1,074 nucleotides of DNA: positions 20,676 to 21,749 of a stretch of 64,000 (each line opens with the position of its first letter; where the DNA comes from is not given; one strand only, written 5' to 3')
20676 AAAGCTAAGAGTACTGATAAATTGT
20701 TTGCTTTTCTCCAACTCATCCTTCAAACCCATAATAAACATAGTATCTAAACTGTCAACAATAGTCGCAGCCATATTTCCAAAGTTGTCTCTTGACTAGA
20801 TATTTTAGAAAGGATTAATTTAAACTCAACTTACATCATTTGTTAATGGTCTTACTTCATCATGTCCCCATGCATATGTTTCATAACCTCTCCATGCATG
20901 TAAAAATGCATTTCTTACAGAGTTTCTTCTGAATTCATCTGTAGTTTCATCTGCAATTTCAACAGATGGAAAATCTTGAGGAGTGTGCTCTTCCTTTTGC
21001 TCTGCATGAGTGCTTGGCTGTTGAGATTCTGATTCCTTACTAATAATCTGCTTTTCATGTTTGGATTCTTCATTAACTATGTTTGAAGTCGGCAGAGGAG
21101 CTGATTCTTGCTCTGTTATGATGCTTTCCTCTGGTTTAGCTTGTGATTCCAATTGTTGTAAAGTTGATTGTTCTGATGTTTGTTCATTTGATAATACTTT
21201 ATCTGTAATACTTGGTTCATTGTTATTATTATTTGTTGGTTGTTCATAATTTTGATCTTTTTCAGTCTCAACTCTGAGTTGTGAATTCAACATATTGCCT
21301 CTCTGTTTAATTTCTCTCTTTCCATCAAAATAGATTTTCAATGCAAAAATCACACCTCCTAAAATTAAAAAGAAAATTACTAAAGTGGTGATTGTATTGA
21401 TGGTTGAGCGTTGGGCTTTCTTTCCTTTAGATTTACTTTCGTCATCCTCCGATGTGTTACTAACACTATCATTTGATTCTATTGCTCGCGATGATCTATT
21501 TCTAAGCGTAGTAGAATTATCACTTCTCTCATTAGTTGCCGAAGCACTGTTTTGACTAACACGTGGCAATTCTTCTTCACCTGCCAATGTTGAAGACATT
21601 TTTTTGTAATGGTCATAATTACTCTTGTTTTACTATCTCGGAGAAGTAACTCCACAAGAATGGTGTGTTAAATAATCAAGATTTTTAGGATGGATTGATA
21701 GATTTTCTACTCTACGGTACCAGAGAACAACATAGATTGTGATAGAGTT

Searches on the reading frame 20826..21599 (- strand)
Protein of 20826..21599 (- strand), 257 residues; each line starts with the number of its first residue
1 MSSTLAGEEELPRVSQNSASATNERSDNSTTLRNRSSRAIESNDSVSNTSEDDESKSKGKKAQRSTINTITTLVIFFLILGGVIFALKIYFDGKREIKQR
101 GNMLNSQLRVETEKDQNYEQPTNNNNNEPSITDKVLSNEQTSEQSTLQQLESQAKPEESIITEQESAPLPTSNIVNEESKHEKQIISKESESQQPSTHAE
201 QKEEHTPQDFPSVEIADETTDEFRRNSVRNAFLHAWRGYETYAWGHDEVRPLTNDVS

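Call 77: search_protein_families(library=pfam, proteins=[window:20826-21599:-], max_evalue=0.001)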
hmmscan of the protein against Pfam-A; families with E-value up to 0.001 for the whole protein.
window:20826-21599:- (257 aa): 1 family
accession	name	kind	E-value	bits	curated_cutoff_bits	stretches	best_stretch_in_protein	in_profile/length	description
PF01532.26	Glyco_hydro_47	-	4.2e-06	26.5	22.9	1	231-255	1-25/455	Glycosyl hydrolase family 47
